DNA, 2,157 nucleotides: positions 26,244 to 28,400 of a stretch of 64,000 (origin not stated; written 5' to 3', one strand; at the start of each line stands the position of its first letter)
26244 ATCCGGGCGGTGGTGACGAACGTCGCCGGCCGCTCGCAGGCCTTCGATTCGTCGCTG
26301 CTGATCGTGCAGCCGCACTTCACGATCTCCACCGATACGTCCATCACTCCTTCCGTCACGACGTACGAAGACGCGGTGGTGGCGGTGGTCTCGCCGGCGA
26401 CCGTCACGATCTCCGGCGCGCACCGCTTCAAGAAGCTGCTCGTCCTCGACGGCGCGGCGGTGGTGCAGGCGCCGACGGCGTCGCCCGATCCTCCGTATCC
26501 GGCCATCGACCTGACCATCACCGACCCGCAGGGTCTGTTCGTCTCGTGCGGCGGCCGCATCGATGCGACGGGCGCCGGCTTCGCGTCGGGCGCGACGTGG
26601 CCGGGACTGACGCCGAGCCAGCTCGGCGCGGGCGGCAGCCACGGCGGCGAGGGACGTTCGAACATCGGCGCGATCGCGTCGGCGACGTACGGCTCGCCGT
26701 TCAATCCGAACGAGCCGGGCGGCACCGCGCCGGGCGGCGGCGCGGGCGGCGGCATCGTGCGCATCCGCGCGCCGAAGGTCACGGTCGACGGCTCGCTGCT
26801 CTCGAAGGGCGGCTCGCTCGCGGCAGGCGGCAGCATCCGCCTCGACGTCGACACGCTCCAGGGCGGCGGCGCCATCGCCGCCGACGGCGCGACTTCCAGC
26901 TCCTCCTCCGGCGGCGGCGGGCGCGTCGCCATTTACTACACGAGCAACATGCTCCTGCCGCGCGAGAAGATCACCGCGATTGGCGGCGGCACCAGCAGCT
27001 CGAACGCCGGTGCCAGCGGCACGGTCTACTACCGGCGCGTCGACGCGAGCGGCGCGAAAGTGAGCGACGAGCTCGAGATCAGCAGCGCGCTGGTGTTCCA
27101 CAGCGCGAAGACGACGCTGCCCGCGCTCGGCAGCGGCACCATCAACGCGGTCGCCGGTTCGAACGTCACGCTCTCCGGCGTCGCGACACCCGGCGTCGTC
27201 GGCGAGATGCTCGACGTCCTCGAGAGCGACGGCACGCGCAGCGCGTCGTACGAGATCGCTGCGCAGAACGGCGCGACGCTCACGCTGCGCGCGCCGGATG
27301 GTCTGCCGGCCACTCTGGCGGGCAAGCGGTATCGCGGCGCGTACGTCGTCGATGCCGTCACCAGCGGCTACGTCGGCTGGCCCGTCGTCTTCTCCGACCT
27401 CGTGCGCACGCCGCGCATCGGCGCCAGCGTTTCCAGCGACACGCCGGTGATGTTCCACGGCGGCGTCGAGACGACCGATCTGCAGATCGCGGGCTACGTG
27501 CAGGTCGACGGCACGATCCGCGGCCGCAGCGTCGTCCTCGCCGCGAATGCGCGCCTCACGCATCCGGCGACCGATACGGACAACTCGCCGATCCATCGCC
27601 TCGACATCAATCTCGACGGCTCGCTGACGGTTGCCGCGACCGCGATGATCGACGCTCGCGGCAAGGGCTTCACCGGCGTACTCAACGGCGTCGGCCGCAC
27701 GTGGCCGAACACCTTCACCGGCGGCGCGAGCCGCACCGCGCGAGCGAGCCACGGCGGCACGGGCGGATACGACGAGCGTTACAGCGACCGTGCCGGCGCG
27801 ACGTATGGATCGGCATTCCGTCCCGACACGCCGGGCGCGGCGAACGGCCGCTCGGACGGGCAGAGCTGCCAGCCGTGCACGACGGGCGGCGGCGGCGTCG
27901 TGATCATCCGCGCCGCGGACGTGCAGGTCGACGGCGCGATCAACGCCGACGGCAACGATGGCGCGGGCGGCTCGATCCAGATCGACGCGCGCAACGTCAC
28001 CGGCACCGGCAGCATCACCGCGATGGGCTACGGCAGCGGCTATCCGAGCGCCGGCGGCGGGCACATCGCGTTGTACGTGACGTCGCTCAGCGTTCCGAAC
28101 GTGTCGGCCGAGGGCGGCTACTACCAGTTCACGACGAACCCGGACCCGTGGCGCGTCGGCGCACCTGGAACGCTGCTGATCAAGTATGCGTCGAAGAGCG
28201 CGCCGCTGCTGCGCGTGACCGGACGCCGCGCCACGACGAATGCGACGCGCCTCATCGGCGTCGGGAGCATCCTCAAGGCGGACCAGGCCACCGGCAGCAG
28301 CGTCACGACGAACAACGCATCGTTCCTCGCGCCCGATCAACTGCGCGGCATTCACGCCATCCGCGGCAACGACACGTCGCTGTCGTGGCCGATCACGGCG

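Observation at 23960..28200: Thrice-repeated Gly-rich module with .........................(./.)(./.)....GTVY(L/Y)RR motifs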

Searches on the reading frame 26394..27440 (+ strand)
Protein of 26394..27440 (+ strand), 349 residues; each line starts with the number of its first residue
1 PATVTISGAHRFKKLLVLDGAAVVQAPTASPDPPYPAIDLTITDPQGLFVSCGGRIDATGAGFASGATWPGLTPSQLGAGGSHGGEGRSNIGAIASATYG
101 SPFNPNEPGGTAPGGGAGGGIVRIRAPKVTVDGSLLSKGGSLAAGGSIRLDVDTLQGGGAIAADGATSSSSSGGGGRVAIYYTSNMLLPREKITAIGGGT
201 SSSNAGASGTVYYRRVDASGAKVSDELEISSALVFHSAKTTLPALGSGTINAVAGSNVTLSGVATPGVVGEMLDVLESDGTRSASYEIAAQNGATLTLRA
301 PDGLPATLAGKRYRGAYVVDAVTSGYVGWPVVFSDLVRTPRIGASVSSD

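Call 69: predict_structure(alignment_id=A5)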
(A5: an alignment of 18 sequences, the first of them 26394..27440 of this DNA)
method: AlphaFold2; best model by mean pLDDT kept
length: 349 residues; sequences in the alignment: 18
mean_pLDDT: 87.5   pTM: 0.90
mean pLDDT of the five models: 87.5, 86.2, 86.1, 86.0, 84.7
residues with pLDDT >= 90: 219; 70-90: 80; 50-70: 45; < 50: 5
segments of 3 or more residues with pLDDT < 50: 90-92
pLDDT, mean of each block of 10 residues (from residue 1): 92 97 94 91 98 97 81 65 55 55 90 87 98 97 93 98 90 91 96 91 82 94 92 70 90 97 81 96 95 93 95 95 77 86 59
secondary structure, 60 per line:
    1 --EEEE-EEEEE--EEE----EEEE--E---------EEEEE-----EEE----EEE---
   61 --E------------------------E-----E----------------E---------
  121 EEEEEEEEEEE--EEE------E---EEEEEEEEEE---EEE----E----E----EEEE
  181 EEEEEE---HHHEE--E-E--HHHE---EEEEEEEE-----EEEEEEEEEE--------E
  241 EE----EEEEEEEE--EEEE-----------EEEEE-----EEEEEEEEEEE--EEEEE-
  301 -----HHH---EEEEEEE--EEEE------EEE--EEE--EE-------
elements in order: E3-6 E8-12 E15-17 E22-25 E38-42 E48-50 E55-57 E121-131 E134-136 E147-156 E160-162 E177-186 E209-216 E222-231 E240-242 E247-254 E257-260 E272-276 E282-292 E295-299 E312-318 E321-324 E331-333 E336-338

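Call 70: search_protein_families(library=ncbifam, alignment_id=A5, max_evalue=1)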
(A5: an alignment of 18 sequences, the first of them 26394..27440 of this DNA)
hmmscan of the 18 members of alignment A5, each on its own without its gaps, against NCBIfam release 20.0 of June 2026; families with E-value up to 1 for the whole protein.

A. member 1, window:26394-27440:+ (349 aa): 0 families

B. families by the number of members that match (of 18 scanned): 3 families
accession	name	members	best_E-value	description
NF047640.1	gliding_AgmC_N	2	0.0068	adventurous gliding motility protein AgmC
TIGR03021.1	pilP_fam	1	0.02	type IV pilus biogenesis protein PilP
NF052337.1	tail_tube_6XGR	1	0.35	phage tail tube protein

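Call 71: search_protein_families(library=pfam, alignment_id=A5, max_evalue=1)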
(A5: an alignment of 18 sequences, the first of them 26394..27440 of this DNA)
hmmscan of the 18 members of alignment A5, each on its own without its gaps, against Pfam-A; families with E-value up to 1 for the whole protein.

A. member 1, window:26394-27440:+ (349 aa): 0 families

B. families by the number of members that match (of 18 scanned): 6 families
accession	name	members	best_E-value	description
PF02237.23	BPL_C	1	0.068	Biotin protein ligase C terminal domain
PF11142.13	DUF2917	1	0.14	Protein of unknown function (DUF2917)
PF23552.2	ParB_C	1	0.15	ParB dimerisation domain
PF23926.2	LtfC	1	0.16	LtfC-like, beta-sandwich domain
PF17479.7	DUF3048_C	1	0.23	Protein of unknown function (DUF3048) C-terminal domain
PF02043.22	Bac_chlorC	1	0.86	Bacteriochlorophyll C binding protein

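Call 72: search_solved_structures(query=A5, max_evalue=1, show_alignments=1)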
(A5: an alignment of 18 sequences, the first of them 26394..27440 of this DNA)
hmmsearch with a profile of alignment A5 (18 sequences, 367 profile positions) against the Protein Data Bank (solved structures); distinct sequences matched with E-value up to 1: 14.
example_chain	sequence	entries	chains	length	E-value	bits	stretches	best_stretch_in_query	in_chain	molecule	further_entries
5y9h_A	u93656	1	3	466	0.003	19.6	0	235-336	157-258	SafD,Putative outer membrane protein,Putative outer membrane protein,Putative outer membra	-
9gg6_A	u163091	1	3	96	0.0033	19.5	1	128-210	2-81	Isoform Tau-F of Microtubule-associated protein tau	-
7pqc_O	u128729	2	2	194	0.0058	18.6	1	121-213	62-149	Isoform Tau-F of Microtubule-associated protein tau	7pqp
8g54_A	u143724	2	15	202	0.0062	18.5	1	121-213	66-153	Microtubule-associated protein tau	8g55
8q92_A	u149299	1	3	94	0.011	17.8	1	129-210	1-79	Microtubule-associated protein tau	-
6cvn_D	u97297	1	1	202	0.016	17.2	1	125-223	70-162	Microtubule-associated protein tau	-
9mc2_A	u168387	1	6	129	0.038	15.9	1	121-213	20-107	Microtubule-associated protein tau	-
9gg0_A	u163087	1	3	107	0.05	15.6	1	129-214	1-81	Isoform Tau-D of Microtubule-associated protein tau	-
3cre_B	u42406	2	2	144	0.18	13.7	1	245-336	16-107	Outer membrane protein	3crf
7u0z_B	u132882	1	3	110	0.19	13.6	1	130-214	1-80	Isoform Tau-E of Microtubule-associated protein tau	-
2co3_A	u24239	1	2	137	0.23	13.4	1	254-336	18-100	SAFA PILUS SUBUNIT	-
9gg1_A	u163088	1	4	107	0.3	13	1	144-214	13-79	Isoform Tau-D of Microtubule-associated protein tau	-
9uh3_E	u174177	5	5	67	0.53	12.2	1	320-350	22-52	Photosystem I reaction center subunit IV (psaE)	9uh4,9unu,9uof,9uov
9mr8_C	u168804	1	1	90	0.8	11.6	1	144-210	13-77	Microtubule-associated protein tau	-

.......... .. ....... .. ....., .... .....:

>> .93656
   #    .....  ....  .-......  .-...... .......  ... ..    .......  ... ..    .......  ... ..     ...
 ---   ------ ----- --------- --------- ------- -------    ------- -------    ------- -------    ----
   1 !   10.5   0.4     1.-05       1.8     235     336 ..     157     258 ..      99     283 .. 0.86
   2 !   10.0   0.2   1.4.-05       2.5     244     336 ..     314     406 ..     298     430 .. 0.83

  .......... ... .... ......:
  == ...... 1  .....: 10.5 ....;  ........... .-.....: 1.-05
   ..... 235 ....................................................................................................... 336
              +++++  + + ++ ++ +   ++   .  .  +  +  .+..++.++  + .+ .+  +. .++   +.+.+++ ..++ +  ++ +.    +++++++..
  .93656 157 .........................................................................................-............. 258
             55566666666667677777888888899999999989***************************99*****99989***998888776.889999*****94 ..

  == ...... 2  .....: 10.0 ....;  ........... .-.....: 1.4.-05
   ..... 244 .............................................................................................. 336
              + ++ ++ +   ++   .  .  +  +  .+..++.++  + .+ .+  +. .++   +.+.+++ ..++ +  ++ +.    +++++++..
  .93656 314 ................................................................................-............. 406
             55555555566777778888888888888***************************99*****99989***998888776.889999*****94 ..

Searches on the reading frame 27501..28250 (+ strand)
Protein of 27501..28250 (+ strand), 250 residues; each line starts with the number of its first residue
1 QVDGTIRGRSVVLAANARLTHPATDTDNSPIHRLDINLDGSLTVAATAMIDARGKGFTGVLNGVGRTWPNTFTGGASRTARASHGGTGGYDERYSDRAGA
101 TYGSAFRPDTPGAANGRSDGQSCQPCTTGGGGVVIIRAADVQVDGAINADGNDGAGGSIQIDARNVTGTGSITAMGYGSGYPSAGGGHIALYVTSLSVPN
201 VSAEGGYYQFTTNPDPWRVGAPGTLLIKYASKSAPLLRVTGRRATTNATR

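Call 5: search_protein_families(library=pfam, proteins=[window:27501-28250:+], max_evalue=10)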
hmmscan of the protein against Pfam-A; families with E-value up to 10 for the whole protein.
window:27501-28250:+ (250 aa): 2 families
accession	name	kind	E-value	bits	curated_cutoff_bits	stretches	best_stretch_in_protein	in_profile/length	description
PF24013.1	DUF7327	-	0.13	12.8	27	1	80-111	51-82/85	Family of unknown function (DUF7327)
PF00404.24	Dockerin_1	-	0.24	12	22.9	0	22-43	24-45/57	Dockerin type I domain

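Call 9: search_protein_families(library=ncbifam, proteins=[window:27501-28250:+], max_evalue=10)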
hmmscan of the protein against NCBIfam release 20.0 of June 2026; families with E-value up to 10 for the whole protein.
window:27501-28250:+ (250 aa): 1 family
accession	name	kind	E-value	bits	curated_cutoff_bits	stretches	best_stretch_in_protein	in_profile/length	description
NF047640.1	gliding_AgmC_N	equivalog_domain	0.36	9.7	275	2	74-155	262-337/412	adventurous gliding motility protein AgmC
